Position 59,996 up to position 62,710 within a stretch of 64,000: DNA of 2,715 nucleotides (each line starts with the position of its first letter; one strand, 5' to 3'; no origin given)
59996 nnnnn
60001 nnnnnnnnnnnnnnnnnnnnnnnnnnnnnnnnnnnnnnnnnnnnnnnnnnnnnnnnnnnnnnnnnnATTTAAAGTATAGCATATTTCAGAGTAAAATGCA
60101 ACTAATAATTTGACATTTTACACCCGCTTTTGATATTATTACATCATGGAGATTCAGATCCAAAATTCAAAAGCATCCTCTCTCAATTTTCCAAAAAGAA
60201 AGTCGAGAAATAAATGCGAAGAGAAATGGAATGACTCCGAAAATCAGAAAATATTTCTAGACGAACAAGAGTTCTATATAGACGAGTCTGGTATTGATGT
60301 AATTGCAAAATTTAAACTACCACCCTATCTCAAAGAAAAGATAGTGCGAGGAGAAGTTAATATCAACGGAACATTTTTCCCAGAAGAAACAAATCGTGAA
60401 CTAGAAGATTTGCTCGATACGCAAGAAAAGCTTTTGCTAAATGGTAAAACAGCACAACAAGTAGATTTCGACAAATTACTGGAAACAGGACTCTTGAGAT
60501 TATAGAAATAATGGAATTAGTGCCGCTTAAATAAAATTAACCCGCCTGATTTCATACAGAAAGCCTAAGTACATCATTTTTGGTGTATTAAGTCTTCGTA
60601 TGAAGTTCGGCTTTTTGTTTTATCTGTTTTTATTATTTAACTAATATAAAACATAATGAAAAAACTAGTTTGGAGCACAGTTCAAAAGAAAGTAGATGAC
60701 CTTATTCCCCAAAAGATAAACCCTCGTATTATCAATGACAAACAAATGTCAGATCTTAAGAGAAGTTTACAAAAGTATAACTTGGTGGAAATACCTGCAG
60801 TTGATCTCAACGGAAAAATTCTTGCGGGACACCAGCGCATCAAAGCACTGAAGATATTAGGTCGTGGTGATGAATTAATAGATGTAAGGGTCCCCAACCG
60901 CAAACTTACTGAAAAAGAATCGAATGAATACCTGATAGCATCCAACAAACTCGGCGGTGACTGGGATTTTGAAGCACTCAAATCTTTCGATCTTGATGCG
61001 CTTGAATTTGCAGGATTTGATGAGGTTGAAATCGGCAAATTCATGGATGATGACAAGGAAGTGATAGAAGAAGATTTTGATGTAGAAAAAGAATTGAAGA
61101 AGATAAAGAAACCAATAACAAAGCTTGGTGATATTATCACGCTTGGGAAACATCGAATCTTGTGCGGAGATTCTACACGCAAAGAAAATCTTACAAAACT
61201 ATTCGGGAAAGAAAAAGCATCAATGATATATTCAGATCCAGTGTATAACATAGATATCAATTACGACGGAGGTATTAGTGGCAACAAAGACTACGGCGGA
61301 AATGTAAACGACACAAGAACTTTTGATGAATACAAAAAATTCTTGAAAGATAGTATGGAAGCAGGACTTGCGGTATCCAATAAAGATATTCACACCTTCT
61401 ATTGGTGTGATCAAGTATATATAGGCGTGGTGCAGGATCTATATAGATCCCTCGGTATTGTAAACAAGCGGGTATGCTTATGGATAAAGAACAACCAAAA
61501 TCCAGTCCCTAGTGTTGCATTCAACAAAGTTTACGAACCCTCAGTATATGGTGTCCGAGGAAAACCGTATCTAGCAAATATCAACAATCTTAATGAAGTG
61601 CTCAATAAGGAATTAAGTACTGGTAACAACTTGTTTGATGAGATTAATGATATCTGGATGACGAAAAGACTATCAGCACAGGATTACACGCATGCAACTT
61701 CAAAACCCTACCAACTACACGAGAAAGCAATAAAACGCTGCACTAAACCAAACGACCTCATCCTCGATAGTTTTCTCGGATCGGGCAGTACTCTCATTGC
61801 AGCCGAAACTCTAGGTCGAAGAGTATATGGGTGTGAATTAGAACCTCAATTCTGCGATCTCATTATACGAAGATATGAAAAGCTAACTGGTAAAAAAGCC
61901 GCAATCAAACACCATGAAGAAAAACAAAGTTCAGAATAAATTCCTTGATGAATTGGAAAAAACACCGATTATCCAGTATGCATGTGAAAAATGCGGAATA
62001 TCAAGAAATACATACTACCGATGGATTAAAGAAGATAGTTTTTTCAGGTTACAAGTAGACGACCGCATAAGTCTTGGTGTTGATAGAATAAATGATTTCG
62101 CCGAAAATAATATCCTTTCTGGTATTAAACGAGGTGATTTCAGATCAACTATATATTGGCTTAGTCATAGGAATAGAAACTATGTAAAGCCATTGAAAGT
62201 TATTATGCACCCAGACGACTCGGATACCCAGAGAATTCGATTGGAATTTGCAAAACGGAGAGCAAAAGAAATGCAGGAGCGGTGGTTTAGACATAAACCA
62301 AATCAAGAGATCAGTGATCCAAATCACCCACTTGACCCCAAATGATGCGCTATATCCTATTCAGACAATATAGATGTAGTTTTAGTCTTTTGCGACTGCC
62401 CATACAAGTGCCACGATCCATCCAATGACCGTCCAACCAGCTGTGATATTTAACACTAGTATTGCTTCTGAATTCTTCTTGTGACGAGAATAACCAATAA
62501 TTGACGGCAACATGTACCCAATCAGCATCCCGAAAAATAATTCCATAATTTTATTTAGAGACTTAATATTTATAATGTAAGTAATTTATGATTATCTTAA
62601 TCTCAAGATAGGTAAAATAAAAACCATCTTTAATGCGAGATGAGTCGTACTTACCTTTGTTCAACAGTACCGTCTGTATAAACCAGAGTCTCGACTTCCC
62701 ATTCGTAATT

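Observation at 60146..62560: Prophage/defence-island context next to the CBASS-like operon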

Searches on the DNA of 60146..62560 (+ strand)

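Call 9: search_dna_similar(query=window:60146-62560:+, collection=phages, mode=distant)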
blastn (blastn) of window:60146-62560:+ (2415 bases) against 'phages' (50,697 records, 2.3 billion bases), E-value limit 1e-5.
No match.

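Call 29: search_rna_families(sources=[L004, L006, L007, L008, L009, L010, L011], threshold=gathering)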
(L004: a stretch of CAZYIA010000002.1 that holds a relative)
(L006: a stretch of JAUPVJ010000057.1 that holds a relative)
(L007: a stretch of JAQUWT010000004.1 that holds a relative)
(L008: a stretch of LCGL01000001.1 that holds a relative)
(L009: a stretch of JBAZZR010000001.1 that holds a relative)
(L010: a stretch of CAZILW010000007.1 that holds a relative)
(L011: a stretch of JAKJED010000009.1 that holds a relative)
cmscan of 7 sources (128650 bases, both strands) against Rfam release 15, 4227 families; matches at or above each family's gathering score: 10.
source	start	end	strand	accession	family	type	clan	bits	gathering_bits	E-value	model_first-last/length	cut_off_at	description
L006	2415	2544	-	RF03000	LOOT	Gene; sRNA;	-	84.3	46.4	3.8e-14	1-121/121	no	LOOT RNA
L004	12440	12558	-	RF03000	LOOT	Gene; sRNA;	-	84.2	46.4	3.9e-14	1-121/121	no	LOOT RNA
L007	14946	15019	-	RF00005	tRNA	Gene; tRNA;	CL00001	68.8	29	1.3e-12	1-71/71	no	tRNA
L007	15111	15182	-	RF00005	tRNA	Gene; tRNA;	CL00001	64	29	2.8e-11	1-71/71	no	tRNA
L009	19737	19827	-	RF00005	tRNA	Gene; tRNA;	CL00001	61.7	29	1.2e-10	1-71/71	no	tRNA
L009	20504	20575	+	RF00005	tRNA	Gene; tRNA;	CL00001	59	29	6.8e-10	1-71/71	no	tRNA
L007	14758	14844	-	RF00005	tRNA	Gene; tRNA;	CL00001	57.6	29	1.7e-09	1-71/71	no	tRNA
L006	8776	8846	-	RF00005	tRNA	Gene; tRNA;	CL00001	56.1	29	4.3e-09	1-71/71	no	tRNA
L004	15179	15265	-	RF00005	tRNA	Gene; tRNA;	CL00001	55.5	29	6.1e-09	1-71/71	no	tRNA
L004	15478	15564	+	RF00005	tRNA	Gene; tRNA;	CL00001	46.7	29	1.6e-06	1-71/71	no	tRNA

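Call 30: search_rna_families(sources=[L001, L012, L015, L019, L020, L014, L018, L005], threshold=gathering)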
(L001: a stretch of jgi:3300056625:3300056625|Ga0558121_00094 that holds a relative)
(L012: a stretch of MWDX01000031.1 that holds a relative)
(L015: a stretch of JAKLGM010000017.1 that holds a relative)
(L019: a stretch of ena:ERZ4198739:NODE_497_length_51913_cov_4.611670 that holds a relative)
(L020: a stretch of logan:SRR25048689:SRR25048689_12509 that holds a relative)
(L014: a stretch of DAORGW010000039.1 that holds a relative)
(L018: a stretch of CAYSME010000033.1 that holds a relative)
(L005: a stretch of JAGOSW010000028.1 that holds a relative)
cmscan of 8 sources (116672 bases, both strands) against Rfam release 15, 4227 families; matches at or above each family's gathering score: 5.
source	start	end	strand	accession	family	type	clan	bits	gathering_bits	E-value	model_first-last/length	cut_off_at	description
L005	4033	4162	-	RF03000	LOOT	Gene; sRNA;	-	84.3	46.4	3.5e-14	1-121/121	no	LOOT RNA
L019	13150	13275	+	RF03000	LOOT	Gene; sRNA;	-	81.9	46.4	1.2e-13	1-121/121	no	LOOT RNA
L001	12527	12651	-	RF03000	LOOT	Gene; sRNA;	-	80.2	46.4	3.2e-13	1-121/121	no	LOOT RNA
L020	18156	18226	-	RF00005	tRNA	Gene; tRNA;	CL00001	60.4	29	2.5e-10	1-71/71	no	tRNA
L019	19642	19712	-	RF00005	tRNA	Gene; tRNA;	CL00001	56.7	29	2.5e-09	1-71/71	no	tRNA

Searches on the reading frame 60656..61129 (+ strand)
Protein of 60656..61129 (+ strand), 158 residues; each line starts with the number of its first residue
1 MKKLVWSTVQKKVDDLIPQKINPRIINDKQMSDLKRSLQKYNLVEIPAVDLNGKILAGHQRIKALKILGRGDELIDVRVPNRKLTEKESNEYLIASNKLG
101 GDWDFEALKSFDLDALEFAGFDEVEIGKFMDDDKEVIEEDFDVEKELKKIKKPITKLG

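Call 98: search_protein_families(library=pfam, proteins=[window:60656-61129:+], max_evalue=1)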
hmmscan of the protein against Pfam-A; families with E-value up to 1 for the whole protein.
window:60656-61129:+ (158 aa): 0 families

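Call 99: search_solved_structures(query=window:60656-61129:+, max_evalue=10)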
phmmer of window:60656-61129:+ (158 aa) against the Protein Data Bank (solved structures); distinct sequences matched with E-value up to 10: 5.
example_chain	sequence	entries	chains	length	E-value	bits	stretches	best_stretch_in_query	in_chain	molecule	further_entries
6ue4_A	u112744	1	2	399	0.85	12.8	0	36-75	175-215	ShyA endopeptidase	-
6u2a_A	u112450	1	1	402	0.9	12.7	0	36-75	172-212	ShyA endopeptidase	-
2w2k_B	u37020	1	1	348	1.4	12.1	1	46-150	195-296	D-MANDELATE DEHYDROGENASE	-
2w2k_A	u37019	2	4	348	1.7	11.8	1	46-103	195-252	D-MANDELATE DEHYDROGENASE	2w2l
2w2l_D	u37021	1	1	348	1.7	11.8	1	46-103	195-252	D-MANDELATE DEHYDROGENASE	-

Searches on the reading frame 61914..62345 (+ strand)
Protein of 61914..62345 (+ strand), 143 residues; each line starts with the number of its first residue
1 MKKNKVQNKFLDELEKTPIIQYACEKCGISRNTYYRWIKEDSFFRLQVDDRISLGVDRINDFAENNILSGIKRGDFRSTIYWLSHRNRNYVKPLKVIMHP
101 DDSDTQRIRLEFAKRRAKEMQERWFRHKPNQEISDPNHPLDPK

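Call 3: search_protein_families(library=pfam, proteins=[window:61914-62345:+], max_evalue=0.01)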
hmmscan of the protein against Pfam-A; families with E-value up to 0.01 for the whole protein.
window:61914-62345:+ (143 aa): 5 families
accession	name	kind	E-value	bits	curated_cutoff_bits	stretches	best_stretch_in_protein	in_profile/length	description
PF13022.12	HTH_Tnp_1_2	-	5.2e-05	23.8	27.9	1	21-47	30-56/122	Helix-turn-helix of insertion element transposase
PF13384.12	HTH_23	-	0.00033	20.8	24.6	1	23-39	23-39/50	Homeodomain-like domain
PF01527.26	HTH_Tnp_1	-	0.0022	18.6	24.1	1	15-46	21-52/75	Transposase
PF12728.13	HTH_17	-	0.004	17.8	27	0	21-41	5-25/51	Helix-turn-helix domain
PF13518.12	HTH_28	-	0.0054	17.2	25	0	22-39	17-34/52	Helix-turn-helix domain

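Call 4: search_protein_families(library=phrogs, proteins=[window:61914-62345:+], max_evalue=0.01)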
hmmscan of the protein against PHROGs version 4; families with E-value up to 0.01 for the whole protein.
window:61914-62345:+ (143 aa): 6 families
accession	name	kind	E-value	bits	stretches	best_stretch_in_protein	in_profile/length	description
phrog_24579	-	head and packaging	1.9e-07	32.1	1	3-81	17-94/126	terminase small subunit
phrog_4102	-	head and packaging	4.5e-06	27.9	1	4-39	17-52/166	terminase small subunit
phrog_4044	-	head and packaging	5.8e-06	26.9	1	7-59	29-81/180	terminase small subunit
phrog_21036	-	unknown function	6.7e-05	23.8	1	10-58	3-51/109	-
phrog_157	-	integration and excision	7.6e-05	22.9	1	2-59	200-259/580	transposase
phrog_2538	-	head and packaging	0.00043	21.4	1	22-43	23-44/129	terminase small subunit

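Call 75: search_solved_structures(query=A4, max_evalue=1)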
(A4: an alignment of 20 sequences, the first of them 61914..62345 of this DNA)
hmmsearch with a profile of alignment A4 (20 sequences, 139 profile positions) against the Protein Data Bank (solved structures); distinct sequences matched with E-value up to 1: 4.
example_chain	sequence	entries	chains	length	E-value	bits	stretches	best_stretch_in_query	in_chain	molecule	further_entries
2yjg_A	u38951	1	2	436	0.18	14.9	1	33-75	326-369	LACTATE RACEMASE APOPROTEIN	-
3o60_A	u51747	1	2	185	0.29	14.3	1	21-41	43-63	Lin0861 protein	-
4za6_A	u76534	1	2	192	0.48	13.6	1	24-41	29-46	TetR family transcriptional regulator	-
3ctd_A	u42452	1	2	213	0.68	13.1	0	66-87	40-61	Putative ATPase, AAA family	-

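Call 76: find_homologous_proteins(query=window:61914-62345:+, max_evalue=0.00001)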
Query window:61914-62345:+ (143 aa): 12 proteins with E <= 0.00001 among 18 candidates.
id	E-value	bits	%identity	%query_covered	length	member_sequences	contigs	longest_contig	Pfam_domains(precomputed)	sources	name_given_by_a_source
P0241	9.1e-73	261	95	83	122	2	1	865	-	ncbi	-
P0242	2.3e-52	195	64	92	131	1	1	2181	-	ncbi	-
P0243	4.4e-48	181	61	89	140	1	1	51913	-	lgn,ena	-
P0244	2.2e-34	137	46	93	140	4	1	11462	-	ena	-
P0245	1.0e-33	134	53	87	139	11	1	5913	-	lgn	-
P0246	3.2e-33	133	49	94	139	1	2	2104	-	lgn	-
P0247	4.2e-33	132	62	66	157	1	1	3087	-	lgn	-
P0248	4.3e-33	132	53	80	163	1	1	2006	-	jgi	jgi:hypothetical protein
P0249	6.8e-33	132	55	78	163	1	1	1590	-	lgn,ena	-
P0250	3.0e-30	123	45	95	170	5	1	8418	-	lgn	-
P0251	1.0e-27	115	48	81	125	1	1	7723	-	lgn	-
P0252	4.3e-25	106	51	71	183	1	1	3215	-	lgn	-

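Call 85: predict_structure(alignment_id=A5)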
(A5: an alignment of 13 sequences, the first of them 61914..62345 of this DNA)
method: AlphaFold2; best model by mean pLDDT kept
length: 143 residues; sequences in the alignment: 13
mean_pLDDT: 64.9   pTM: 0.46
mean pLDDT of the five models: 64.9, 59.4, 51.5, 47.9, 47.0
residues with pLDDT >= 90: 19; 70-90: 33; 50-70: 60; < 50: 31
segments of 3 or more residues with pLDDT < 50: 87-100, 127-136, 138-143
pLDDT, mean of each block of 10 residues (from residue 1): 79 82 88 92 88 65 62 61 48 39 58 61 51 42 37
secondary structure, 60 per line:
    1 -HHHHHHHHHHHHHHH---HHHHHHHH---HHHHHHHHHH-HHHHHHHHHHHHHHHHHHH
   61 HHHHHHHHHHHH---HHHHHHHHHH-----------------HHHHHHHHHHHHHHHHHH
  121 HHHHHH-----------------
elements in order: H2-16 H20-27 H31-40 H42-72 H76-85 H103-126

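Call 88: fold_search(model_id=the predicted structure, library=pdb)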
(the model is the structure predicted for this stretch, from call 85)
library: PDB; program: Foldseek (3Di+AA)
matches with E <= 10: 21; with E <= 0.001: 0
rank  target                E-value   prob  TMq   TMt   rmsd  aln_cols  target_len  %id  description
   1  4dzp_B                1.8e+00  0.60  0.40  0.44   8.3       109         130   13  Crystal structure of the terminase small subunit gp1 with R48A mutation of the bacterial virus sf6 (released 2012-10-17)
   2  8z6e_A                1.8e+00  0.12  0.25  0.21  14.9       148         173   13  Structure of transcriptional regulator TetR (released 2025-04-23)
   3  3hef_B                2.2e+00  0.54  0.40  0.44   8.3       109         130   14  Crystal structure of the bacteriophage Sf6 terminase small subunit (released 2010-02-09)
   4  9llq_B                3.0e+00  0.10  0.24  0.21  13.9       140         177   13  Structure of TetR2 and DNA probe (released 2025-08-27)
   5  4dzj_B                3.4e+00  0.38  0.40  0.44   8.3       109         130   14  Crystal structure of the terminase small subunit gp1 with K59E mutation of the bacterial virus sf6 (released 2012-10-17)
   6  3g7r_B                4.2e+00  0.14  0.25  0.19  10.6        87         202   16  Crystal structure of SCO4454, a TetR-family transcriptional regulator from Streptomyces coelicolor (released 2009-03-10)
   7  8z6d_C                4.5e+00  0.12  0.25  0.21  11.2        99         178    9  Structure of transcriptional regulator TetR1 (released 2025-04-23)
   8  2ao9_G                5.9e+00  0.15  0.25  0.31   7.6        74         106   15  Structural Genomics, The crystal structure of a Phage protein (phBC6A51) from Bacillus cereus ATCC 14579 (released 2005-09-27)
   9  8z6d_A                5.9e+00  0.11  0.24  0.20  10.6        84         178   11  Structure of transcriptional regulator TetR1 (released 2025-04-23)
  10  9dt3_C                6.5e+00  0.07  0.23  0.18  10.5        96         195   20  Crystal structure of the engineered sulfonylurea repressor EsR (L11-C6), bound to ethametsulfuron-methyl (released 2025-10-08)
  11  6nsr_B                6.5e+00  0.06  0.25  0.20  13.7       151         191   11  TetR family transcriptional regulator CifR C99T-C181R cysteine mutant complexed with 26bp double-strand operator DNA a (released 2020-01-29)
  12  9llq_A                6.9e+00  0.06  0.24  0.20  13.9       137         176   14  Structure of TetR2 and DNA probe (released 2025-08-27)
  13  7cru_C                6.9e+00  0.06  0.21  0.08  11.4        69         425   19  hnRNPK NLS in complex with Importin alpha 1 (KPNA2) (released 2021-11-17)
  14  2ao9_D                7.3e+00  0.11  0.29  0.36   9.5       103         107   13  Structural Genomics, The crystal structure of a Phage protein (phBC6A51) from Bacillus cereus ATCC 14579 (released 2005-09-27)
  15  3bjb_A                7.7e+00  0.06  0.24  0.20  10.5       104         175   14  Crystal structure of a TetR transcriptional regulator from Rhodococcus sp. RHA1 (released 2007-12-18)
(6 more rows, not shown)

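Call 89: fold_search(model_id=the predicted structure, library=viral)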
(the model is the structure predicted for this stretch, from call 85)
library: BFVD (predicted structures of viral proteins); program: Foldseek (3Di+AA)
matches with E <= 10: 170; with E <= 0.001: 2
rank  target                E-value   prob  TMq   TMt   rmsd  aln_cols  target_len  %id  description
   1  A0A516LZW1            5.0e-04  1.00  0.33  0.34  29.8       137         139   22  (no name in the UniProt tables at hand)
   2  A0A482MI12            9.6e-04  1.00  0.36  0.43   7.1       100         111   19  Terminase small subunit [Serratia phage Serbin]
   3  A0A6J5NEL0            2.6e-03  1.00  0.36  0.36   9.9       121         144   20  Uncharacterized protein [uncultured Caudovirales phage]
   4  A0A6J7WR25            3.8e-03  1.00  0.38  0.27   9.6       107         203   25  Homeodomain phBC6A51-type domain-containing protein [uncultured Caudovirales phage]
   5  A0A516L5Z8            4.9e-03  1.00  0.35  0.43  12.0       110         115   20  (no name in the UniProt tables at hand)
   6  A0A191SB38            6.2e-03  1.00  0.44  0.39  18.8       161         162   16  (no name in the UniProt tables at hand)
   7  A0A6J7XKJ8            6.2e-03  1.00  0.37  0.33  20.9       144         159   20  Uncharacterized protein [uncultured Caudovirales phage]
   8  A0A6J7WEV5            6.9e-03  1.00  0.36  0.34  24.2       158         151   14  Uncharacterized protein [uncultured Caudovirales phage]
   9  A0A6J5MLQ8            1.2e-02  1.00  0.39  0.43   7.1       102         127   18  Homeodomain-like domain containing protein [uncultured Caudovirales phage]
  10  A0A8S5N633            1.6e-02  0.99  0.35  0.27  23.5       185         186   17  Terminase small subunit [Siphoviridae sp. ctfWC31]
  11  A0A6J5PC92            1.7e-02  1.00  0.35  0.36  13.7       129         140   21  Homeodomain phBC6A51-type domain-containing protein [uncultured Caudovirales phage]
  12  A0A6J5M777            1.8e-02  1.00  0.37  0.40   9.4       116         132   17  Uncharacterized protein [uncultured Caudovirales phage]
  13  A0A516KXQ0            2.0e-02  0.98  0.34  0.34  15.9       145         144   16  (no name in the UniProt tables at hand)
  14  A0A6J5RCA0            2.0e-02  0.97  0.34  0.25  20.8       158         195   21  Uncharacterized protein [uncultured Caudovirales phage]
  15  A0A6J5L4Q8            2.2e-02  0.99  0.36  0.35  23.3       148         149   16  Terminase small subunit [uncultured Caudovirales phage]
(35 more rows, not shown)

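Call 100: search_protein_families(library=ncbifam, proteins=[window:61914-62345:+], max_evalue=0.01)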
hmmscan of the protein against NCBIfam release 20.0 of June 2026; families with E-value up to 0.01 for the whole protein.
window:61914-62345:+ (143 aa): 0 families

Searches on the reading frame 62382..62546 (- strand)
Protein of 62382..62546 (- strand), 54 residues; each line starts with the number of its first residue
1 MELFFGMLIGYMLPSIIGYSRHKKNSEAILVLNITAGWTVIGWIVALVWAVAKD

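Call 3: search_protein_families(library=pfam, proteins=[window:62382-62546:-], max_evalue=0.01)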
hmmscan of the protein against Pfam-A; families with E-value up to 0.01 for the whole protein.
window:62382-62546:- (54 aa): 1 family
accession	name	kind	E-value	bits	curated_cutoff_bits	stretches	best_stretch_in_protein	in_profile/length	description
PF14373.11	Imm_superinfect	-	8.8e-19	67.6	27.9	1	11-51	2-42/42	Superinfection immunity protein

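Call 4: search_protein_families(library=phrogs, proteins=[window:62382-62546:-], max_evalue=0.01)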
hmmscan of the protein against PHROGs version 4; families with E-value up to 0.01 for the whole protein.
window:62382-62546:- (54 aa): 4 families
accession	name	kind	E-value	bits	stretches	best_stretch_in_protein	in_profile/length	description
phrog_1039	-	moron, auxiliary metabolic gene and host takeover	1.7e-18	68.2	1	4-53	122-171/199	immunity to superinfection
phrog_1584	-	unknown function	6.5e-10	40.3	1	10-52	62-104/105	-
phrog_8436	-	unknown function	0.00053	21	1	1-52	1-45/110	-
phrog_15593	-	unknown function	0.0068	17.3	1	10-51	22-63/123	-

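Call 100: search_protein_families(library=ncbifam, proteins=[window:62382-62546:-], max_evalue=0.01)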
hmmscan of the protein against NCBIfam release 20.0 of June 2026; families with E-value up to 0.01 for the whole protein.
window:62382-62546:- (54 aa): 0 families
